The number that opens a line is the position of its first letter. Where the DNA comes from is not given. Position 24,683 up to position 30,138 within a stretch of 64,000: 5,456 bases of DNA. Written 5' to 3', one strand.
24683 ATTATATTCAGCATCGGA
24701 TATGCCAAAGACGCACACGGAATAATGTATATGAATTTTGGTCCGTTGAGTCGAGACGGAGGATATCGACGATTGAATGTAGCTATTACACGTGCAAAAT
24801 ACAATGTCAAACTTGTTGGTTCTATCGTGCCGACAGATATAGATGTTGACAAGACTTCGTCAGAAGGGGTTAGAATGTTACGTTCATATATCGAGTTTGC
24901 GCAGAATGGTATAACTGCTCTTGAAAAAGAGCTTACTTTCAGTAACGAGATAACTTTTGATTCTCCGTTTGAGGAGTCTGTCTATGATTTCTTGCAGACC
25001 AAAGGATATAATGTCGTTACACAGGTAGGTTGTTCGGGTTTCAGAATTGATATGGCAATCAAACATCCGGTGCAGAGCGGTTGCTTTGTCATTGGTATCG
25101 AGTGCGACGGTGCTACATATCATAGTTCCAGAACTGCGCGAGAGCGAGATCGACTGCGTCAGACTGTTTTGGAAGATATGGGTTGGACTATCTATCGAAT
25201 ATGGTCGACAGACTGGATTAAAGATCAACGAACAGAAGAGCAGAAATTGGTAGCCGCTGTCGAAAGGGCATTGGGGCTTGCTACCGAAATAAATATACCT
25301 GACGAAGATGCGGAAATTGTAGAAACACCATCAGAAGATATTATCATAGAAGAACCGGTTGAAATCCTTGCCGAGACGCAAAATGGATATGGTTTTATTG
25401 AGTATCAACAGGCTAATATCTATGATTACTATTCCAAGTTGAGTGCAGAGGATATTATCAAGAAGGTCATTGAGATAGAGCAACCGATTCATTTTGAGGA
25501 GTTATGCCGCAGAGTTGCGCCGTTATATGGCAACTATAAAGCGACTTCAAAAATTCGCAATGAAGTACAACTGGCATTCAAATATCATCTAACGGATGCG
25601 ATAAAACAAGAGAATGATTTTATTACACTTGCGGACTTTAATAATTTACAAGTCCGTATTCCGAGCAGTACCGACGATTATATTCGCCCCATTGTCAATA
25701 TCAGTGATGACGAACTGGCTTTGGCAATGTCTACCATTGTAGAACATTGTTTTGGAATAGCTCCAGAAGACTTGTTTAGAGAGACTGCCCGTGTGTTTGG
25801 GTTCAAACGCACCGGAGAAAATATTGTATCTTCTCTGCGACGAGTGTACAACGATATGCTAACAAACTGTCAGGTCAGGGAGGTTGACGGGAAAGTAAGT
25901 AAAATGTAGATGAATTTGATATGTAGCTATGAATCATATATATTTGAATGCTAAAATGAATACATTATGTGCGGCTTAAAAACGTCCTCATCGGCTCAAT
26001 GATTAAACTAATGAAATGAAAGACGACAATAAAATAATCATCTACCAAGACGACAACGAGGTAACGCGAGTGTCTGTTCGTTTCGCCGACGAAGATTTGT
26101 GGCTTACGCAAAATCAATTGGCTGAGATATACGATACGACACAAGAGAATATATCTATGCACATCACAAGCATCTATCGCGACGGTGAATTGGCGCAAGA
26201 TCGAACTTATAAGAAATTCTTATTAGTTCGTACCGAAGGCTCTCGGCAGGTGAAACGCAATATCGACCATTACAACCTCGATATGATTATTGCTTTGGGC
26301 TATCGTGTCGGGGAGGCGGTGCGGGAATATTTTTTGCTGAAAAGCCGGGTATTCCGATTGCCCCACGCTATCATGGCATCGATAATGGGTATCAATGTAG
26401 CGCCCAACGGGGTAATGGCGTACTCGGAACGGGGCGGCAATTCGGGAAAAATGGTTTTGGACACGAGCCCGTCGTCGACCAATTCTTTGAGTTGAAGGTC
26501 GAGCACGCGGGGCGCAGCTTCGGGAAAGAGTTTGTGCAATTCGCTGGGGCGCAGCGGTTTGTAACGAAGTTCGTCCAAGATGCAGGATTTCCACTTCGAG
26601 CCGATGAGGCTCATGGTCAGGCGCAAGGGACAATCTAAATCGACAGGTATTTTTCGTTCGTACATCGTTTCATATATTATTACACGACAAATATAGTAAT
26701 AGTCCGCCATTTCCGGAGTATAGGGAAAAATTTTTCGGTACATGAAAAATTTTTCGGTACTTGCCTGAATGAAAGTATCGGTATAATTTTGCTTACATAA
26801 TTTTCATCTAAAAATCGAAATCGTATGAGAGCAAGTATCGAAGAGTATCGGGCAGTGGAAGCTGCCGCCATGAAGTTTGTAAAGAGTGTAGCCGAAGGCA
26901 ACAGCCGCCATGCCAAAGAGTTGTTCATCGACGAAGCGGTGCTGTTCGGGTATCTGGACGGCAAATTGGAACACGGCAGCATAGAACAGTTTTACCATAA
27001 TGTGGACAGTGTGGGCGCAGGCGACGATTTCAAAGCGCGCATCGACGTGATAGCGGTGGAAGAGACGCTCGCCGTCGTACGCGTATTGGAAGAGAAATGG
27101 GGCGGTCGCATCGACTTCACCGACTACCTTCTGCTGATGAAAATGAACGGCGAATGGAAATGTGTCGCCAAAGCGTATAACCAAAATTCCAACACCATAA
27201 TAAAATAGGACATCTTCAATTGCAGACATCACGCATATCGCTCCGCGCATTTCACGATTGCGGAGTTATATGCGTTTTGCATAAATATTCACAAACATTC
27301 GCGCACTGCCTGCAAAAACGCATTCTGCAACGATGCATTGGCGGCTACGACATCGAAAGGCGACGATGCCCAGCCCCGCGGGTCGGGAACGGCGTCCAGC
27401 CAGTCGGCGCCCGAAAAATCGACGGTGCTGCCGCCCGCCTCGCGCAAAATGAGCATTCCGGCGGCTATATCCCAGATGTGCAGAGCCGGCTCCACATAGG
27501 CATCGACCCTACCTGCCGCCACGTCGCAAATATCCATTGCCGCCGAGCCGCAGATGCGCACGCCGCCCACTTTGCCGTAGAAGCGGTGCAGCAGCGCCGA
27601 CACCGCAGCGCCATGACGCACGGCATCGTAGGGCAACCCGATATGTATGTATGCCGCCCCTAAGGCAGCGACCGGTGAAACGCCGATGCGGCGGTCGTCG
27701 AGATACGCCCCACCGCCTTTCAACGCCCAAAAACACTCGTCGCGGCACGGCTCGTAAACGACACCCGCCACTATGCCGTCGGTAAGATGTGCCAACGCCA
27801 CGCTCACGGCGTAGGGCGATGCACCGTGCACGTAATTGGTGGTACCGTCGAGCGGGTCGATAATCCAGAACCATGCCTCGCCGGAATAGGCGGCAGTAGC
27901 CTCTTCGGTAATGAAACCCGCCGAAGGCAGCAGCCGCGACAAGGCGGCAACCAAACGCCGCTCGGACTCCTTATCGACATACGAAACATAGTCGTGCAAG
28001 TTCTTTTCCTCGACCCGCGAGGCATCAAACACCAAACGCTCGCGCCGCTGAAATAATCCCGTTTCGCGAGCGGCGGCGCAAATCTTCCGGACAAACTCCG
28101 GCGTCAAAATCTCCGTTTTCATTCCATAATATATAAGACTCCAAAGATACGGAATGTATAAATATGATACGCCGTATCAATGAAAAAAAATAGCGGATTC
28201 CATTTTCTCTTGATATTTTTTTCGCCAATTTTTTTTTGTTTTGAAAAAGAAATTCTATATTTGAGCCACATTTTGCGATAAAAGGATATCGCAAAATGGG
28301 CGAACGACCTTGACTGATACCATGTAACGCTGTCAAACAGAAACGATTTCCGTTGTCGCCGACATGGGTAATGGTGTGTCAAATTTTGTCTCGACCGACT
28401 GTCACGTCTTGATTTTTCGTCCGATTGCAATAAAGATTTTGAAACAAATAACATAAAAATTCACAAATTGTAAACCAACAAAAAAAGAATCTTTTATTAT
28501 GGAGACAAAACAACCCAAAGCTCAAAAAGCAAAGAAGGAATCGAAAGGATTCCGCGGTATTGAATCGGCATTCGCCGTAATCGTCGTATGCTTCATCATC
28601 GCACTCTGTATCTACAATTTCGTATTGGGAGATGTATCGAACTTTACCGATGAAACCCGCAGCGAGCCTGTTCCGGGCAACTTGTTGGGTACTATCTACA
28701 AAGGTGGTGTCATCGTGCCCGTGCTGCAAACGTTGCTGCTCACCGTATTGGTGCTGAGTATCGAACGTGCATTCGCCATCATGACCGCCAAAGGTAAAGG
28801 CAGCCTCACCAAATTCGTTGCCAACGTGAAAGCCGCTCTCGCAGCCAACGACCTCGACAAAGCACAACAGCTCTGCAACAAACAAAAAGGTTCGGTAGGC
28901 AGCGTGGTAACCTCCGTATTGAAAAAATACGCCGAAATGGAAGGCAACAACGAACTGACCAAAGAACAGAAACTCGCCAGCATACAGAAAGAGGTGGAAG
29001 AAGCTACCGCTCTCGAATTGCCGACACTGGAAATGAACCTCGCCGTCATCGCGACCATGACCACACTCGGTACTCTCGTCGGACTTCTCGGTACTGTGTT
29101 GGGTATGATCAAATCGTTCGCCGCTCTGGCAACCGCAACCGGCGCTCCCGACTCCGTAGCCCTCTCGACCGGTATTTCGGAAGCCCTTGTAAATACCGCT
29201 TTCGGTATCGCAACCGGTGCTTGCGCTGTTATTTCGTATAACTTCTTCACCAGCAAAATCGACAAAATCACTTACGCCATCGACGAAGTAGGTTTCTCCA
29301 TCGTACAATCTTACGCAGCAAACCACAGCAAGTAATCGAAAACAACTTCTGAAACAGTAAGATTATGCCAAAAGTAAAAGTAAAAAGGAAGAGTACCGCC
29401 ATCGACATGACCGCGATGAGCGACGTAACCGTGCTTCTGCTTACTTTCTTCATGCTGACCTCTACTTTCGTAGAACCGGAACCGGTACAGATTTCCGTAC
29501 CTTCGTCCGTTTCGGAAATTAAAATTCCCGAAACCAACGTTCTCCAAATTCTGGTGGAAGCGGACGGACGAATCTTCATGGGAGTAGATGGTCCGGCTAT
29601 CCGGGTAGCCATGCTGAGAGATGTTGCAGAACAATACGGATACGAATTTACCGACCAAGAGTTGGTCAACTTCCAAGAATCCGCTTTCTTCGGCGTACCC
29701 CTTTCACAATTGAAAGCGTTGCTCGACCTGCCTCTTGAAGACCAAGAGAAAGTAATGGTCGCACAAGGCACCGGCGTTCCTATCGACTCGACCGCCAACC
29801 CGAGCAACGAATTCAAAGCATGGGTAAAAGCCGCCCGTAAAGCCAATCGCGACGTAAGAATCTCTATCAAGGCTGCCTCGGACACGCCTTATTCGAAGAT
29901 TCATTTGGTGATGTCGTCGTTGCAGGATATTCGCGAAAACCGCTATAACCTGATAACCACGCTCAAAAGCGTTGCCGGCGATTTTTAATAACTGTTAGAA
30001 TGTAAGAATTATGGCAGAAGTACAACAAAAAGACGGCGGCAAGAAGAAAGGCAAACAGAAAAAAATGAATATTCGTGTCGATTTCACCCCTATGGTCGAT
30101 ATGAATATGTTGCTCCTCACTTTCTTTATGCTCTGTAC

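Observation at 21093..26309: AT-rich islet with one giant DUF4011 / SF1-helicase / Vsr-DUF559 nuclease / DUF3320 protein: an Hhe-like single-gene defence candidate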

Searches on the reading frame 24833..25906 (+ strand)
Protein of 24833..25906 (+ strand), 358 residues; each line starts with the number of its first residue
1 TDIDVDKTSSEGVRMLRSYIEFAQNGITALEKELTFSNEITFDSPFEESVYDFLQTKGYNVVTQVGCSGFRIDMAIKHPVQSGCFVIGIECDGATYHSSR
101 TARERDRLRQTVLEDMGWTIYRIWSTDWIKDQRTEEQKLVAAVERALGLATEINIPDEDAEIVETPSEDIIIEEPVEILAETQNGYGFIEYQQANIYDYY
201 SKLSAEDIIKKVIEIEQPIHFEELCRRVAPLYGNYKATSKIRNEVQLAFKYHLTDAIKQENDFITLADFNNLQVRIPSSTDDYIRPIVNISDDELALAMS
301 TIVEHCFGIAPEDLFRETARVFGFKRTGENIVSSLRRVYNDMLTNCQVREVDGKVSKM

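Call 63: predict_structure(alignment_id=A4)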
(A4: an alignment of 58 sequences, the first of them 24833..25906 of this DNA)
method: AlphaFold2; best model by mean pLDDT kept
length: 358 residues; sequences in the alignment: 58
mean_pLDDT: 80.9   pTM: 0.50
mean pLDDT of the five models: 80.9, 80.6, 79.8, 79.5, 77.2
residues with pLDDT >= 90: 188; 70-90: 81; 50-70: 50; < 50: 39
segments of 3 or more residues with pLDDT < 50: 1-5, 154-184
pLDDT, mean of each block of 10 residues (from residue 1): 45 55 57 62 88 93 77 87 84 65 72 81 89 93 85 44 34 36 68 90 94 97 96 94 97 96 96 93 93 97 91 95 90 97 95 89
secondary structure, 60 per line:
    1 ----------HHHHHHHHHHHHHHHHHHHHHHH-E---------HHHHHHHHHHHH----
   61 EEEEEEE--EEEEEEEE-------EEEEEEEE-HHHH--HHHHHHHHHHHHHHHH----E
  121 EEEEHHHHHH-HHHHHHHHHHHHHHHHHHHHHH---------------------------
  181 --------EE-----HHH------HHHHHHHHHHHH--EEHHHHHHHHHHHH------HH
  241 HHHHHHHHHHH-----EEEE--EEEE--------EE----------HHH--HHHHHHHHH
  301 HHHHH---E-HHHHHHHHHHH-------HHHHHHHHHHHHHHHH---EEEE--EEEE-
elements in order: H11-33 H45-56 E61-67 E70-77 E85-92 H94-97 H100-115 E120-124 H125-130 H132-153 H205-216 H221-232 H239-251 E257-260 E263-266 H292-305 H311-321 H329-344 E348-351 E354-357

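Call 67: fold_search(model_id=the predicted structure, library=pdb)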
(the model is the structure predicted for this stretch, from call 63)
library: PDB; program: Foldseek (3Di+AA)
matches with E <= 10: 596; with E <= 0.001: 0
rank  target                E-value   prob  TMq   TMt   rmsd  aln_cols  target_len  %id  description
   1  9i05_Xi               3.1e-03  1.00  0.23  0.19  15.8       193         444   18  Cryo-EM structure of the large subunit of the mitochondrial ribosome from Toxoplasma gondii (released 2025-06-11)
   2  9rw3_C                5.2e-03  0.92  0.14  0.29  13.8       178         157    9  Egalitarian-BicD in complex with hSL1 of the hairy localization element (Structure A) (released 2026-03-25)
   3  2uwm_A                6.6e-03  0.95  0.18  0.28  10.3       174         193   13  C-TERMINAL DOMAIN(WH2-WH4) OF ELONGATION FACTOR SELB IN COMPLEX WITH SECIS RNA (released 2007-05-08)
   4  9g6k_Li               9.3e-03  1.00  0.23  0.18   7.6       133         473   14  LSU structure derived from the LSU sample of the mitoribosome from T. gondii. (released 2024-12-11)
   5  9rw3_D                9.3e-03  0.82  0.13  0.11  13.5       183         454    9  Egalitarian-BicD in complex with hSL1 of the hairy localization element (Structure A) (released 2026-03-25)
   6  9qo1_I                1.4e-02  0.97  0.17  0.12  20.5       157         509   15  Activated 9-subunit COP9 signalosome and neddylated SCF (SKP1-SKP2-CKS1) complex structure (released 2026-02-11)
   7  9efm_J                1.9e-02  0.96  0.17  0.17  21.9       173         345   12  Cryo-EM structure of COP9 signalosome precatalytic state with neddylated cullin-1 (released 2025-12-03)
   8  3lmm_B                2.6e-02  0.91  0.17  0.12  12.3       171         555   10  Crystal Structure of the DIP2311 protein from Corynebacterium diphtheriae, Northeast Structural Genomics Consortium Ta (released 2010-02-16)
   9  9i05_Xr               2.8e-02  1.00  0.23  0.19   3.9       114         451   15  Cryo-EM structure of the large subunit of the mitochondrial ribosome from Toxoplasma gondii (released 2025-06-11)
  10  8b9d_4                2.8e-02  0.21  0.15  0.10  28.7       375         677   10  Human replisome bound by Pol Alpha (released 2023-08-09)
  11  5u8j_A                3.1e-02  0.66  0.15  0.29  15.9       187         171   12  Crystal structure of a protein of unknown function ECL_02571 involved in membrane biogenesis from Enterobacter cloacae (released 2017-01-18)
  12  8dk1_E                3.3e-02  0.57  0.14  0.26  15.3       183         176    8  CryoEM structure of JetABC (head construct) from Pseudomonas aeruginosa PA14 (released 2022-10-05)
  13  6z1p_AS               3.5e-02  1.00  0.26  0.13   3.4       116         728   16  Structure of the mitochondrial ribosome from Tetrahymena thermophila (released 2020-06-24)
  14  1lva                  3.5e-02  0.93  0.21  0.26   6.6       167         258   12  Crystal structure of a C-terminal fragment of Moorella thermoacetica elongation factor SelB (released 2002-08-21)
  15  2uwm_B                3.7e-02  0.80  0.18  0.27  10.4       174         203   13  C-TERMINAL DOMAIN(WH2-WH4) OF ELONGATION FACTOR SELB IN COMPLEX WITH SECIS RNA (released 2007-05-08)
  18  3r3p_A                4.2e-02  1.00  0.23  0.76   3.7       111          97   17  Homing Endonuclease I-Bth0305I Catalytic Domain (released 2011-10-05)
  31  3r3p_B                7.0e-02  1.00  0.25  0.82   3.2       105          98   15  Homing Endonuclease I-Bth0305I Catalytic Domain (released 2011-10-05)
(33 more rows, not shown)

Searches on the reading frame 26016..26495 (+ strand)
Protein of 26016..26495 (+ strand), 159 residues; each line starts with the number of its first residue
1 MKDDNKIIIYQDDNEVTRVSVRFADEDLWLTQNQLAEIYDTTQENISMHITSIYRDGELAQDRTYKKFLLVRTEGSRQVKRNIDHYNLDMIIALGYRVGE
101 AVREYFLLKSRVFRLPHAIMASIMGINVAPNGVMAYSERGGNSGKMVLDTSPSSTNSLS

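Call 14: search_protein_families(library=pfam, proteins=[window:26016-26495:+], max_evalue=0.001)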
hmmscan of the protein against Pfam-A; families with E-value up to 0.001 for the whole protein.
window:26016-26495:+ (159 aa): 1 family
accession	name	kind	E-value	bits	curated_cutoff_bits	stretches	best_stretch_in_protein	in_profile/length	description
PF13310.11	Virulence_RhuM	-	1.7e-09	37.8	33.7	1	64-99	2-37/252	Virulence protein RhuM family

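Call 31: search_protein_families(library=padloc, proteins=[window:26016-26495:+], max_evalue=0.001)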
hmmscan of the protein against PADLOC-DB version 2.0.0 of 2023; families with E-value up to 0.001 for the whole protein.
window:26016-26495:+ (159 aa): 37 families (the best 25 are shown)
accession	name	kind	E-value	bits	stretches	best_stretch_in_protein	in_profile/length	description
PDLC04876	PDC-S05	-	1e-37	127.6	1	3-100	6-103/174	-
PDLC04872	PDC-S05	-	5.1e-37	125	1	1-98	1-98/152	-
PDLC04854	PDC-S05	-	1.9e-36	123.7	1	1-98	1-97/212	-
PDLC04853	PDC-S05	-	4.1e-36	122.8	1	1-99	1-100/336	-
PDLC04852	PDC-S05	-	1.3e-35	120.9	1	3-99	9-105/346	-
PDLC04851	PDC-S05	-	2.1e-34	117.1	1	3-99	8-104/342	-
PDLC04965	PDC-S23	-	4.1e-34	116.4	1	1-98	1-98/327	-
PDLC04964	PDC-S23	-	1.7e-33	114.2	1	4-99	3-98/331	-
PDLC04885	PDC-S05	-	7.1e-33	111.2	1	2-105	4-107/110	-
PDLC04875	PDC-S05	-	1.1e-32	111.1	1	3-75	2-74/123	-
PDLC04858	PDC-S05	-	1.9e-32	109.9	1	1-99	1-96/138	-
PDLC04861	PDC-S05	-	1.6e-31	106.1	1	1-80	1-80/83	-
PDLC04879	PDC-S05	-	5.8e-31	106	1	1-99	1-97/285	-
PDLC04870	PDC-S05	-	1.4e-30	104.3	1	3-99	7-100/214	-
PDLC04873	PDC-S05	-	6.6e-29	98.7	1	5-99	2-93/116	-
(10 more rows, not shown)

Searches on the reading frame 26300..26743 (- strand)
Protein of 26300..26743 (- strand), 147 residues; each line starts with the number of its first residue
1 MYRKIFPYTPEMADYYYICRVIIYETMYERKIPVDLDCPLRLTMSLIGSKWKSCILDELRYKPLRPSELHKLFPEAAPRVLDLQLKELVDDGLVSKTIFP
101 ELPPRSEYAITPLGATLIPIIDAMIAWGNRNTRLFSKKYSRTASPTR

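Call 14: search_protein_families(library=pfam, proteins=[window:26300-26743:-], max_evalue=0.001)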
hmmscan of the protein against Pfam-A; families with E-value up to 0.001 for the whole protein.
window:26300-26743:- (147 aa): 1 family
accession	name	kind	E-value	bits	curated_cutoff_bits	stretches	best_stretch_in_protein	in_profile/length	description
PF01638.23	HxlR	-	4.7e-22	78.1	20.8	1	46-132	1-87/91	HxlR-like helix-turn-helix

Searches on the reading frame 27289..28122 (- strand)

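Call 14: search_protein_families(library=pfam, proteins=[window:27289-28122:-], max_evalue=0.001)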
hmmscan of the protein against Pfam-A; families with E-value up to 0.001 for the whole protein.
window:27289-28122:- (277 aa): 1 family
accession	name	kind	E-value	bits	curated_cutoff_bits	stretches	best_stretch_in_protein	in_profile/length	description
PF00459.30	Inositol_P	-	7.2e-57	193.4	27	1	16-275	11-268/271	Inositol monophosphatase family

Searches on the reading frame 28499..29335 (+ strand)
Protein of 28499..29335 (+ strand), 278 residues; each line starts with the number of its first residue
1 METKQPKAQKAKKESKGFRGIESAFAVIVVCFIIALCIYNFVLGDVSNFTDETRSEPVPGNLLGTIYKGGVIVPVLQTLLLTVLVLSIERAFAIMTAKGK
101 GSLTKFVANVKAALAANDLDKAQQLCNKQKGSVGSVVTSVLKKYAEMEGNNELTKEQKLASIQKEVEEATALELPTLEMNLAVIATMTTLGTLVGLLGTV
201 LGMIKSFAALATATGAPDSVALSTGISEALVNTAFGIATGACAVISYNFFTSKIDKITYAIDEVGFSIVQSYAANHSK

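Call 14: search_protein_families(library=pfam, proteins=[window:28499-29335:+], max_evalue=0.001)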
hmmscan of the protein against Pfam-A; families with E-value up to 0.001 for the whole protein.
window:28499-29335:+ (278 aa): 1 family
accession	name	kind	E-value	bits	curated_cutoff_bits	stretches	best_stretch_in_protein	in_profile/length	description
PF01618.21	MotA_ExbB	-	3.8e-27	95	22.9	1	150-262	16-126/127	MotA/TolQ/ExbB proton channel family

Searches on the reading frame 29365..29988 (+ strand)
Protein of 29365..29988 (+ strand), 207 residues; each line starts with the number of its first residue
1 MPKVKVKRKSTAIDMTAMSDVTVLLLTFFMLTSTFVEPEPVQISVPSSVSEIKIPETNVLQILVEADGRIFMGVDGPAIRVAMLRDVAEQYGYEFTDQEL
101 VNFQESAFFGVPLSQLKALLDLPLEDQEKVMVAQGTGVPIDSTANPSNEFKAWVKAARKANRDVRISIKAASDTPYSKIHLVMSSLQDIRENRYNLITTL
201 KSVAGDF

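Call 14: search_protein_families(library=pfam, proteins=[window:29365-29988:+], max_evalue=0.001)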
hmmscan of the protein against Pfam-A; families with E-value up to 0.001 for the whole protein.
window:29365-29988:+ (207 aa): 1 family
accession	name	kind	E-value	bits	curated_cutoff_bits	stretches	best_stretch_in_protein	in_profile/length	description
PF02472.21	ExbD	-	3.4e-22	79.3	25.4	1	7-198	2-125/128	Biopolymer transport protein ExbD/TolR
